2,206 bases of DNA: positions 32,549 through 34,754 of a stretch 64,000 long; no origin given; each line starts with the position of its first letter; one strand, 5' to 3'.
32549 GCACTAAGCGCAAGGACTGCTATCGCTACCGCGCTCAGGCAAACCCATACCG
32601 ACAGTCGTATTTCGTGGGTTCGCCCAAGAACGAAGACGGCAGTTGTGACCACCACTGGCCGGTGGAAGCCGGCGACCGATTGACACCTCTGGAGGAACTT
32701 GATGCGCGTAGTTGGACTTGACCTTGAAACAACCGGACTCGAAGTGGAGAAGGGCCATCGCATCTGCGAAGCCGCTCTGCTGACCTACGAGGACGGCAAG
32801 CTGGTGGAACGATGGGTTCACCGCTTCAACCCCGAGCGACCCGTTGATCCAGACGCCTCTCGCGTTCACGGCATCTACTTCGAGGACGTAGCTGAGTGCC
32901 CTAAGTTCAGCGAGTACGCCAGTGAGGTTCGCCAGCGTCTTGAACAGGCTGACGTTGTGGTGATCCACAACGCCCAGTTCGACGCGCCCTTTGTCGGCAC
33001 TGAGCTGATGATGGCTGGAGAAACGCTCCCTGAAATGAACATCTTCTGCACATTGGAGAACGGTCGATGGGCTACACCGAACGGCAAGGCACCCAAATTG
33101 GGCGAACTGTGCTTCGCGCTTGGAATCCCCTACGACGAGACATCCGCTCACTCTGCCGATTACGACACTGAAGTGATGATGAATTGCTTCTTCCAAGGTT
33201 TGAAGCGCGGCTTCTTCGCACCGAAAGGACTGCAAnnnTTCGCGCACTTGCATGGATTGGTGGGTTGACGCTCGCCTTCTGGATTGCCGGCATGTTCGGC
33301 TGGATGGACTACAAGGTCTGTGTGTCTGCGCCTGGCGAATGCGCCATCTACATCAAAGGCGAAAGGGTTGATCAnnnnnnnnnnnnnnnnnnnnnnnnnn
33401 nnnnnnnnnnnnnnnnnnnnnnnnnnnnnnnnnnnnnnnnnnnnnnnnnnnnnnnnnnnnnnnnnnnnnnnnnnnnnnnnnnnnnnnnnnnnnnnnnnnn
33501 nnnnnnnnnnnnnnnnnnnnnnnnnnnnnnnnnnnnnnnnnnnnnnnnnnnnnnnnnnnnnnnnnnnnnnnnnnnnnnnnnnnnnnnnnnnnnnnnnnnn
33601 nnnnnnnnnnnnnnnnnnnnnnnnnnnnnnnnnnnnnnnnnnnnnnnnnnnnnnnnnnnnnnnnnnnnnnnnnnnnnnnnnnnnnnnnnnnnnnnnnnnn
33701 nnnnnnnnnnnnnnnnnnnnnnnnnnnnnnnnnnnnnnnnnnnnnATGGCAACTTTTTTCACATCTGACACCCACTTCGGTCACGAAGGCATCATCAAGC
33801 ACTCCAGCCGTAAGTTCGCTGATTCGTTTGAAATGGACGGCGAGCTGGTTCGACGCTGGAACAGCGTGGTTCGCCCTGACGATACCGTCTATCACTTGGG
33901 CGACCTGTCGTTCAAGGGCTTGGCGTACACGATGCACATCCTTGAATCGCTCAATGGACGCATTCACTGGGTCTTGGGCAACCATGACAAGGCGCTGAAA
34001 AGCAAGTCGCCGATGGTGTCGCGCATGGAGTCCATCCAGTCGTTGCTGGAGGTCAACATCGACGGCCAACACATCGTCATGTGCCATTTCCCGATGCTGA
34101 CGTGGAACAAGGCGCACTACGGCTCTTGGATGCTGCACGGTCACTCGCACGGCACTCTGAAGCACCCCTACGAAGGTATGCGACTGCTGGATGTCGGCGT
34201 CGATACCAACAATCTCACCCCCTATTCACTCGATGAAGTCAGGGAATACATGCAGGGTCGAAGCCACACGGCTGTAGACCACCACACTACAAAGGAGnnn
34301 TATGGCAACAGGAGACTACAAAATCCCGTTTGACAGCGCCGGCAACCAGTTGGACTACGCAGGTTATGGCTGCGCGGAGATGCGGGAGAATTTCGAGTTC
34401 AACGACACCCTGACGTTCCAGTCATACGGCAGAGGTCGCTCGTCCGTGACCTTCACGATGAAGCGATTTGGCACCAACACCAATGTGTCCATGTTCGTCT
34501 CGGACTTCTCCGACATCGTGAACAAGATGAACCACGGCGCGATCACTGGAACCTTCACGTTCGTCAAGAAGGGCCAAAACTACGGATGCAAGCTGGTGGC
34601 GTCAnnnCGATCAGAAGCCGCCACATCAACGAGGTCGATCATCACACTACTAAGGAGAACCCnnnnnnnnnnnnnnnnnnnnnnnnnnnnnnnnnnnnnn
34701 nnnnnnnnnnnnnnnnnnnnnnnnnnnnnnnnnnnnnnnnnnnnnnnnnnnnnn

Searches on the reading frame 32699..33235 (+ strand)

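Call 52: search_protein_families(library=pfam, proteins=[window:32699-33235:+], max_evalue=0.01)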
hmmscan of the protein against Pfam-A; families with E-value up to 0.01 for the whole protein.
window:32699-33235:+ (179 aa): 1 family
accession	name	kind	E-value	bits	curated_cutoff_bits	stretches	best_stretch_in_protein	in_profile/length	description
PF00929.31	RNase_T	-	1.4e-24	88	24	1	5-163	1-163/164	Exonuclease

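Call 53: search_protein_families(library=phrogs, proteins=[window:32699-33235:+], max_evalue=0.001)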
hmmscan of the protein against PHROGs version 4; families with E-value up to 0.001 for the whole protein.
window:32699-33235:+ (179 aa): 4 families
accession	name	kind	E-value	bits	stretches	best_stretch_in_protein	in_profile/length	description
phrog_192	-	DNA, RNA and nucleotide metabolism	5.9e-50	171.7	1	1-174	105-277/397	DNA polymerase exonuclease subunit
phrog_17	-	DNA, RNA and nucleotide metabolism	4.6e-11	42.4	1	1-144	669-788/1445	DNA polymerase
phrog_14632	-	DNA, RNA and nucleotide metabolism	6e-11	42.7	1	5-136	85-213/380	DNA polymerase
phrog_403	-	DNA, RNA and nucleotide metabolism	7.8e-05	22.7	1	72-142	129-200/321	DNA polymerase exonuclease subunit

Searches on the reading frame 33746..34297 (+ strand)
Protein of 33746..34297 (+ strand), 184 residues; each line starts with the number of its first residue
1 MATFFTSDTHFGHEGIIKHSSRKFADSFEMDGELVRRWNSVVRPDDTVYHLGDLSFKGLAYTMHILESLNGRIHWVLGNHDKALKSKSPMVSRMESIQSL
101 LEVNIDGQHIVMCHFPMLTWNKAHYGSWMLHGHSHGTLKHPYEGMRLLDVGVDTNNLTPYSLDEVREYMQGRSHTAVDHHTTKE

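Call 3: search_protein_families(library=pfam, proteins=[window:33746-34297:+], max_evalue=1)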
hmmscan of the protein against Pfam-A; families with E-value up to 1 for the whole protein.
window:33746-34297:+ (184 aa): 4 families
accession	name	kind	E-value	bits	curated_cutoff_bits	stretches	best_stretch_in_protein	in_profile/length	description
PF00149.33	Metallophos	-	0.00054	20.9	21.5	1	4-114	4-114/191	Calcineurin-like phosphoesterase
PF24630.1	PIN_TASOR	-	0.065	13.5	27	1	42-102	3-64/141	TASOR PIN domain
PF08299.17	Bac_DnaA_C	-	0.13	12.7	31.5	1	155-181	40-66/69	Bacterial dnaA protein helix-turn-helix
PF22800.1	CFAP410_C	-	0.28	11.4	27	1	157-169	20-32/36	CFAP410 C-terminal domain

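Call 4: search_protein_families(library=phrogs, proteins=[window:33746-34297:+], max_evalue=0.01)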
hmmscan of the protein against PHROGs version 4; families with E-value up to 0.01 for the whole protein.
window:33746-34297:+ (184 aa): 3 families
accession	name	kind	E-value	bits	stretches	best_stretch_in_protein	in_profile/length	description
phrog_547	-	other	1.3e-54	185.9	1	1-183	29-213/245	phosphoesterase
phrog_30537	-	unknown function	2.5e-07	32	1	29-69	13-53/87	-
phrog_1649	-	other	0.0078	15.9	1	5-97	40-116/308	metallo-phosphoesterase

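Call 65: search_solved_structures(query=window:33746-34297:+, max_evalue=0.1)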
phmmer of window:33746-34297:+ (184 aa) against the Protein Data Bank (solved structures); distinct sequences matched with E-value up to 0.1: 4.
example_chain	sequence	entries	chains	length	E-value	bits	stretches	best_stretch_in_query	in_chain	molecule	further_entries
1xm7_A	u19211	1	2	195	1.5e-11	47.9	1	3-117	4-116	hypothetical protein aq_1665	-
2hyp_A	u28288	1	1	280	0.025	17.7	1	25-113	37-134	Hypothetical protein RV0805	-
2hy1_A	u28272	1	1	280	0.035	17.3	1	25-113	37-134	Rv0805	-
3ib7_A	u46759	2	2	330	0.049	16.8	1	25-113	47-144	Icc protein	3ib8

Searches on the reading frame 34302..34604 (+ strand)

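Call 52: search_protein_families(library=pfam, proteins=[window:34302-34604:+], max_evalue=0.01)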
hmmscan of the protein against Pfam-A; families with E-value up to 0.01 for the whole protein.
window:34302-34604:+ (101 aa): 0 families

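Call 53: search_protein_families(library=phrogs, proteins=[window:34302-34604:+], max_evalue=0.001)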
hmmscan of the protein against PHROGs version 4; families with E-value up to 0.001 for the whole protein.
window:34302-34604:+ (101 aa): 3 families
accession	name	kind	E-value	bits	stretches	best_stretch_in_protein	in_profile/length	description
phrog_22450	-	unknown function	3.7e-25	89.3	1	3-100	6-105/105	-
phrog_18619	-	unknown function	1.8e-05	25.4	1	33-99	43-113/181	-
phrog_7983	-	unknown function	0.00014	23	0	71-97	116-142/147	-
